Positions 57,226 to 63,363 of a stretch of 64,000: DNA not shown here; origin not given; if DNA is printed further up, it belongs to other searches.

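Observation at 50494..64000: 13.5 kb surface-structure locus: three fibre-like paralogs, an SLH anchor protein, an M23 hydrolase, a 1945 aa NHL propeller array and a TPR protein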

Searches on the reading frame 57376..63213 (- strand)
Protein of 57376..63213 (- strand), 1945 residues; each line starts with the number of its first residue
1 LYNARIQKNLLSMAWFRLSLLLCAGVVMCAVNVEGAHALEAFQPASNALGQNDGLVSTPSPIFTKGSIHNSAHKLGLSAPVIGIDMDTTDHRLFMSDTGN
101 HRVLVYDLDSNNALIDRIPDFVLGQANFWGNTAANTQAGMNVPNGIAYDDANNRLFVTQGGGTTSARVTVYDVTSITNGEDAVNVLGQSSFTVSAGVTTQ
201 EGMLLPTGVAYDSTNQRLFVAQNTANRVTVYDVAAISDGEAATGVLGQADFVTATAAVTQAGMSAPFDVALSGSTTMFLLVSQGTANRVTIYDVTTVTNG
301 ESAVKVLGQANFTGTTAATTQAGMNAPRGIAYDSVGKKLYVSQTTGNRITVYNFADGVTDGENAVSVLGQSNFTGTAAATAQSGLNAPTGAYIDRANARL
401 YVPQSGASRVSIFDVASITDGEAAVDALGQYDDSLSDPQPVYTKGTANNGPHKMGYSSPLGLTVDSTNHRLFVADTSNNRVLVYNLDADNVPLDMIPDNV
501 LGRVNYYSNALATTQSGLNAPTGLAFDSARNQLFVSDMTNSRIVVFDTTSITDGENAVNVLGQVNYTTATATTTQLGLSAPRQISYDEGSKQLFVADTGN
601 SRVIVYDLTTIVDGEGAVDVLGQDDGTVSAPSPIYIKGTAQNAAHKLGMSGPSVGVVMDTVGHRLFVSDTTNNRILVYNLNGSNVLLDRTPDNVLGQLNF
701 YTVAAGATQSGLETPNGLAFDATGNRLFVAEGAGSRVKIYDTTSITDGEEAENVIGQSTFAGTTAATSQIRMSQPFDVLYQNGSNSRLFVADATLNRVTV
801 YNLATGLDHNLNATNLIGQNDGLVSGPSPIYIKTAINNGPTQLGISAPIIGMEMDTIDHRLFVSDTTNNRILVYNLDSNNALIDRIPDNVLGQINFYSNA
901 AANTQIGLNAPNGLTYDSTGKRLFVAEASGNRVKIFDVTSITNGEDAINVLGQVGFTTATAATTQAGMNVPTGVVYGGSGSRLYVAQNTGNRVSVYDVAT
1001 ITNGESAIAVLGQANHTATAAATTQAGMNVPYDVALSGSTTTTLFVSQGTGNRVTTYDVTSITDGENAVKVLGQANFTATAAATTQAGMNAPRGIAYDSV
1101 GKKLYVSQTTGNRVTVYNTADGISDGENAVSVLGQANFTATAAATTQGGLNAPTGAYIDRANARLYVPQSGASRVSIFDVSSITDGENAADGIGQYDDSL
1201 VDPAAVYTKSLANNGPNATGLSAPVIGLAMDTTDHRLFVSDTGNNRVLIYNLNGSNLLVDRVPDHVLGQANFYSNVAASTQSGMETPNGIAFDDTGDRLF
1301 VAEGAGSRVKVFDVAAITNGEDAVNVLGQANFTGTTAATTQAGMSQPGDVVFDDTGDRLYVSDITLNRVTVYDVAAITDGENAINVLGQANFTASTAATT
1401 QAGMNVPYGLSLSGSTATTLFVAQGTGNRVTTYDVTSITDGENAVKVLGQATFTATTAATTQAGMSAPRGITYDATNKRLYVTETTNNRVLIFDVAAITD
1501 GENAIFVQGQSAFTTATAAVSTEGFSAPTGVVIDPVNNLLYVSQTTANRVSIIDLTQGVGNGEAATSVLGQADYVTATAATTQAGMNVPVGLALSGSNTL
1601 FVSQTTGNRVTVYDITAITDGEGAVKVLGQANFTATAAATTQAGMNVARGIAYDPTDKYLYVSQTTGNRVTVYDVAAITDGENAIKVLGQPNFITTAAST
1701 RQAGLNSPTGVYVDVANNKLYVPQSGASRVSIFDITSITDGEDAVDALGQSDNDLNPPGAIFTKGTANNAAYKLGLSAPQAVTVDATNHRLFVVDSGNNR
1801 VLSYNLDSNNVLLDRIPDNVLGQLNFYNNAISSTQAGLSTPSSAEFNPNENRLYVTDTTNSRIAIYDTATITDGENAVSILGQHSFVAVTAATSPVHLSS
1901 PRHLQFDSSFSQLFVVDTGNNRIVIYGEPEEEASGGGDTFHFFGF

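Call 4: search_protein_families(library=pfam, proteins=[window:57376-63213:-], max_evalue=0.01)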
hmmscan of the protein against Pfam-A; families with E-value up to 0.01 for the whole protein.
window:57376-63213:- (1945 aa): 11 families
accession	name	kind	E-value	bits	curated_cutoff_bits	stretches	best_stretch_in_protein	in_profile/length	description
PF01436.27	NHL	-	3.3e-66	216.6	20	2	457-484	2-28/28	NHL repeat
PF01731.26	Arylesterase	-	1.4e-63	211.5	21.3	4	1459-1496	47-84/86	Arylesterase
PF08450.18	SGL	-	4.2e-35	121.9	26.3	0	1457-1555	125-212/246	SMP-30/Gluconolactonase/LRE-like region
PF10282.15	Lactonase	-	4.1e-25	89.1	21.7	3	903-1181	31-274/344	Lactonase, 7-bladed beta-propeller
PF06977.17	SdiA-regulated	-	1.1e-11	44.8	21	0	858-945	76-153/249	SdiA-regulated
PF14022.11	DUF4238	-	1.7e-06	28.1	27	0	867-900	17-50/281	Protein of unknown function (DUF4238)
PF20410.3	X-Tfes_XVIPCD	-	1.8e-06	28.9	24.9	0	1276-1308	42-74/101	X-Tfes, XVIPCD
PF05096.18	Glu_cyclase_2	-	4.6e-05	23.4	22.3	0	133-158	211-237/249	Glutamine cyclotransferase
PF13645.11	YkuD_2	-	0.00014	21.8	27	0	463-486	36-59/169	L,D-transpeptidase catalytic domain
PF17170.10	DUF5128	-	0.00045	19.9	22.9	0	1783-1809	96-122/321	6-bladed beta-propeller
PF23609.1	Beta-prop_EIPR1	-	0.0011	19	54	0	1635-1676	194-235/280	EIPR1 beta-propeller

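Call 5: search_protein_families(library=ncbifam, proteins=[window:57376-63213:-], max_evalue=0.01)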
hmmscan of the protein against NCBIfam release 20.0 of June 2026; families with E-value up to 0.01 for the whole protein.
window:57376-63213:- (1945 aa): 4 families
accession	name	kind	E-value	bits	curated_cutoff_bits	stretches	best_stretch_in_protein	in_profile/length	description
NF035926.1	scyF_NHL_VPEP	equivalog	1.1e-41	143.2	350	7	1284-1554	41-274/376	scytonemin biosynthesis PEP-CTERM protein ScyF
NF008258.1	PRK11028.1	equivalog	6.3e-16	58.4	370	0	1832-1928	120-205/330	6-phosphogluconolactonase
NF052280.1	7_blade_YncE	equivalog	8.4e-12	44.5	400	0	82-118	219-254/338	7-bladed beta-propeller protein YncE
NF038117.1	choice_anch_I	subfamily_domain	0.0027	16.6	300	0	209-244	4-39/458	choice-of-anchor I family protein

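Call 14: search_protein_families(library=phrogs, proteins=[window:57376-63213:-], max_evalue=0.01)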
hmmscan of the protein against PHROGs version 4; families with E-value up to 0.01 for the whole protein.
window:57376-63213:- (1945 aa): 4 families
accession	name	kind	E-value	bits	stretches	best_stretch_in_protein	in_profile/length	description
phrog_5336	-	unknown function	1.9e-11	45.3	0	1476-1511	30-65/114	-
phrog_31348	-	unknown function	1.7e-05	25.9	0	591-635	7-51/101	-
phrog_25631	-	unknown function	0.0057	17.4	0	1028-1076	59-106/207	-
phrog_22408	-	unknown function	0.0058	17.5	0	376-402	13-39/74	-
